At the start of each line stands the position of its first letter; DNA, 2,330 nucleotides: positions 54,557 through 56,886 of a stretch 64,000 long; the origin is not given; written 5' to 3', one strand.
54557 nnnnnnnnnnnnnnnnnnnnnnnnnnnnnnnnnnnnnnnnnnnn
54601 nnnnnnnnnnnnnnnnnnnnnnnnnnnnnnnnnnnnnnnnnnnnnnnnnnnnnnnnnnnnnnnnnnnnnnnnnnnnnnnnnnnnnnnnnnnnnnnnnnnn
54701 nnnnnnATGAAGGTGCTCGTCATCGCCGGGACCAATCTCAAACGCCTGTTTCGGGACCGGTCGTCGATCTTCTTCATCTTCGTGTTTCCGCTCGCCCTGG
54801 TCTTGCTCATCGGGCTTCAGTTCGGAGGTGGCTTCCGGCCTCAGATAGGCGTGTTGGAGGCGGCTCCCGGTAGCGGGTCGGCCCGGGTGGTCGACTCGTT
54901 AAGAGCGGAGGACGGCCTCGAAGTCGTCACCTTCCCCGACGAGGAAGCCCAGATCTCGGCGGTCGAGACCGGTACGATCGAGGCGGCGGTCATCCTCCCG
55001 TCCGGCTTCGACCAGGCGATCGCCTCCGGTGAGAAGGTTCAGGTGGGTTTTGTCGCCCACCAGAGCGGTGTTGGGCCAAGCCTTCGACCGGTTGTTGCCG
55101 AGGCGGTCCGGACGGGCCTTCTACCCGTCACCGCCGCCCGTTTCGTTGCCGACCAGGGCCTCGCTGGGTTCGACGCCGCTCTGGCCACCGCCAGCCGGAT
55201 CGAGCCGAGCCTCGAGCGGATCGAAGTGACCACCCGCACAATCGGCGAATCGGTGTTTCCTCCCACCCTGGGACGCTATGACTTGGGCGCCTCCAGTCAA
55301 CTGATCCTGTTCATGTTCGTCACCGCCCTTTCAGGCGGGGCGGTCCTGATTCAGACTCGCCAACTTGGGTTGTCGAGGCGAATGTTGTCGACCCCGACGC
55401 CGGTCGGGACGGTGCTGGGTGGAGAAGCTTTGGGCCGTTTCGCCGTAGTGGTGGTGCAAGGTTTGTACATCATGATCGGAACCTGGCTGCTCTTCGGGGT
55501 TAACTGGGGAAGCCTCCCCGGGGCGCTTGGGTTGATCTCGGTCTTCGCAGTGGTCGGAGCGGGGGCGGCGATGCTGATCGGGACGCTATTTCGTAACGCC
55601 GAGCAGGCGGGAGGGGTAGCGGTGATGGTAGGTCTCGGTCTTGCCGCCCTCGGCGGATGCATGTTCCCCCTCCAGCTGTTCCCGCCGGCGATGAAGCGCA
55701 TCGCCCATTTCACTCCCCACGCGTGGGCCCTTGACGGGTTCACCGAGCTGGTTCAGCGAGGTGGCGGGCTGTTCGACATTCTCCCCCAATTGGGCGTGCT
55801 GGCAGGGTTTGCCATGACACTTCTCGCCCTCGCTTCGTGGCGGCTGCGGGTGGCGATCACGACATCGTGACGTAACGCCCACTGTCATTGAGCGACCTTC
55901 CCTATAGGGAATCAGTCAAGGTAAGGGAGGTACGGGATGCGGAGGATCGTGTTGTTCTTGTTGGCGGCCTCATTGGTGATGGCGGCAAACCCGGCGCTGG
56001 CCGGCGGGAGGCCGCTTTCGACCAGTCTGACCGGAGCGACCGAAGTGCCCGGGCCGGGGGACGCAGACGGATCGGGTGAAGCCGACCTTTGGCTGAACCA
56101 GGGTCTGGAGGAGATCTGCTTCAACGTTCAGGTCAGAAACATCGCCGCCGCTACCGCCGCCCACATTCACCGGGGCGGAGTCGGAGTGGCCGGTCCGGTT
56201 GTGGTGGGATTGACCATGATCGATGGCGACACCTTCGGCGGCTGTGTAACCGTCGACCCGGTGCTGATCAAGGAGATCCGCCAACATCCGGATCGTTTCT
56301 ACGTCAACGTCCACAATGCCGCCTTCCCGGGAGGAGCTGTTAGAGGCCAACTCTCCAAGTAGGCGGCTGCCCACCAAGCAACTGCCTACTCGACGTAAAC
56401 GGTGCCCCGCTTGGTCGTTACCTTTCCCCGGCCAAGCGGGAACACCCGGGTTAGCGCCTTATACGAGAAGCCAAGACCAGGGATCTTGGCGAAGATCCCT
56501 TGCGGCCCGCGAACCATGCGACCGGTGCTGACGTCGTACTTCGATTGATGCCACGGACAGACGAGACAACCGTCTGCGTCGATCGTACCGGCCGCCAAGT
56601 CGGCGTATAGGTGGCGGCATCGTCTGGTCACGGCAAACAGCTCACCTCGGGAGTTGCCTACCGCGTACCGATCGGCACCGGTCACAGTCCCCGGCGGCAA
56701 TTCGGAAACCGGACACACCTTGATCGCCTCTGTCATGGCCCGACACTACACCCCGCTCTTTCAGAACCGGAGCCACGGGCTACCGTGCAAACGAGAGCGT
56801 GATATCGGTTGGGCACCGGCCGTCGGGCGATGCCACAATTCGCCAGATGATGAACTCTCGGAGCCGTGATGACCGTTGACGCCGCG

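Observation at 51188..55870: CCAEP-tail B12-binding-type radical SAM enzyme with a dedicated three-gene ABC-2 exporter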

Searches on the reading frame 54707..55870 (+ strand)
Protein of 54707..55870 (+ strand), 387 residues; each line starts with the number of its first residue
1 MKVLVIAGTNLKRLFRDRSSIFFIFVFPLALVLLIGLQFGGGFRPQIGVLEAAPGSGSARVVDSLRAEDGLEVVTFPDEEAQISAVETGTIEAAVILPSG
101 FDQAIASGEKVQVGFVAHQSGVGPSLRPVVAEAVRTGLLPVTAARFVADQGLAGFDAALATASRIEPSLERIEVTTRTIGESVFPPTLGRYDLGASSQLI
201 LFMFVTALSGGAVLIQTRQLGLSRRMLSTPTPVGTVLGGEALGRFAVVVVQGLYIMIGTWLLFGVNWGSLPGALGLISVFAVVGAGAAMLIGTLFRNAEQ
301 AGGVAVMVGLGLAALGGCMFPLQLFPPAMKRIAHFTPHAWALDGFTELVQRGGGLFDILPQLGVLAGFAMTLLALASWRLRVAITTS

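Call 3: search_protein_families(library=ncbifam, proteins=[window:54707-55870:+], max_evalue=0.001)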
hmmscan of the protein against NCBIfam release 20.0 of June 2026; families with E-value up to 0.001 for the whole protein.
window:54707-55870:+ (387 aa): 6 families
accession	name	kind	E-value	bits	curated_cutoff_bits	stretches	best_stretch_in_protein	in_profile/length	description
NF038293.1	permease_SagH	equivalog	1.3e-14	53.8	450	1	199-349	185-337/370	SagH family ABC transporter permease subunit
TIGR01247.1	drrB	subfamily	1.2e-11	44.8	223.05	1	203-377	59-233/236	daunorubicin resistance ABC transporter membrane protein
TIGR00025.1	Mtu_efflux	paralog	1.6e-11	44.3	146.9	1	201-381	48-235/238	ABC transporter efflux protein, DrrB family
TIGR03062.1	pip_yhgE_Cterm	subfamily_domain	6.1e-07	29.2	102.2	1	212-378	39-201/208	YhgE/Pip family protein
TIGR01291.1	nodJ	subfamily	2e-06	27.5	206.65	1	223-380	91-247/253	ABC-2 type transporter, NodJ family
NF033858.1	ABC2_perm_RbbA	equivalog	4.5e-06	24.9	1050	1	77-381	618-905/909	ribosome-associated ATPase/putative transporter RbbA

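Call 4: search_protein_families(library=pfam, proteins=[window:54707-55870:+], max_evalue=0.001)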
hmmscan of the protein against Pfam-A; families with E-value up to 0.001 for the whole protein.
window:54707-55870:+ (387 aa): 4 families
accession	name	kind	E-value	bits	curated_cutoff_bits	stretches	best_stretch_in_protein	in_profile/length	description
PF12698.13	ABC2_membrane_3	-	1.4e-36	126.8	31.6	1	18-377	1-346/347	ABC-2 family transporter protein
PF01061.29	ABC2_membrane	-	2.6e-18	66.8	26.9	1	194-347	53-208/211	ABC-2 type transporter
PF12679.13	ABC2_membrane_2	-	8.4e-05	22.4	27.2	1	5-312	2-195/283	ABC-2 family transporter protein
PF21668.3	RPOC_hybrid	-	0.00064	19.9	27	0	83-127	32-76/102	DNA-directed RNA polymerase subunit beta', hybrid domain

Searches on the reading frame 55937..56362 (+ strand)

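Call 3: search_protein_families(library=ncbifam, proteins=[window:55937-56362:+], max_evalue=0.001)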
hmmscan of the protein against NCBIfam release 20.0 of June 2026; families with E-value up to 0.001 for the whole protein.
window:55937-56362:+ (141 aa): 0 families

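Call 4: search_protein_families(library=pfam, proteins=[window:55937-56362:+], max_evalue=0.001)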
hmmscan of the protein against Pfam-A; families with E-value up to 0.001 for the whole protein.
window:55937-56362:+ (141 aa): 1 family
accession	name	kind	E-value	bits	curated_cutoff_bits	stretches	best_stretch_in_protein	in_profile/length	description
PF07452.17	CHRD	-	1.4e-26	94.1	24.1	1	28-139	2-117/117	CHRD domain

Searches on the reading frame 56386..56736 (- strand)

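Call 3: search_protein_families(library=ncbifam, proteins=[window:56386-56736:-], max_evalue=0.001)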
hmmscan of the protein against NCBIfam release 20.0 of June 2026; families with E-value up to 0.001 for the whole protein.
window:56386-56736:- (116 aa): 4 families
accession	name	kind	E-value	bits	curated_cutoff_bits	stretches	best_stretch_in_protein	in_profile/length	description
NF007422.0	PRK09965.1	equivalog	1.4e-11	44.3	113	1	3-77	2-78/106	bifunctional 3-phenylpropionate/cinnamic acid dioxygenase ferredoxin subunit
NF042948.2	3PPDioc_HcaC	equivalog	3.1e-10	40.2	150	1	4-76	3-79/105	3-phenylpropionate/cinnamic acid dioxygenase ferredoxin subunit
NF041683.1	ant_diox_AndAb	equivalog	1.3e-08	34.9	150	1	14-78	16-79/100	anthranilate 1,2-dioxygenase ferredoxin subunit AndAb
NF041174.1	SDX_Thmprot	equivalog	4.6e-05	23.5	170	1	26-78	29-80/109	sulredoxin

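Call 4: search_protein_families(library=pfam, proteins=[window:56386-56736:-], max_evalue=0.001)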
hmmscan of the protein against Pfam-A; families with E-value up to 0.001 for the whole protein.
window:56386-56736:- (116 aa): 2 families
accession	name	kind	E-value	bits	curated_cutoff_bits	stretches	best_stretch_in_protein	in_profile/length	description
PF00355.32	Rieske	-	1.2e-14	54.4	20.3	1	5-79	3-80/88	Rieske [2Fe-2S] domain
PF22543.2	Rieske_4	-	1.2e-05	26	28.4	1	29-73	29-76/119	Soluble Rieske-type ferredoxin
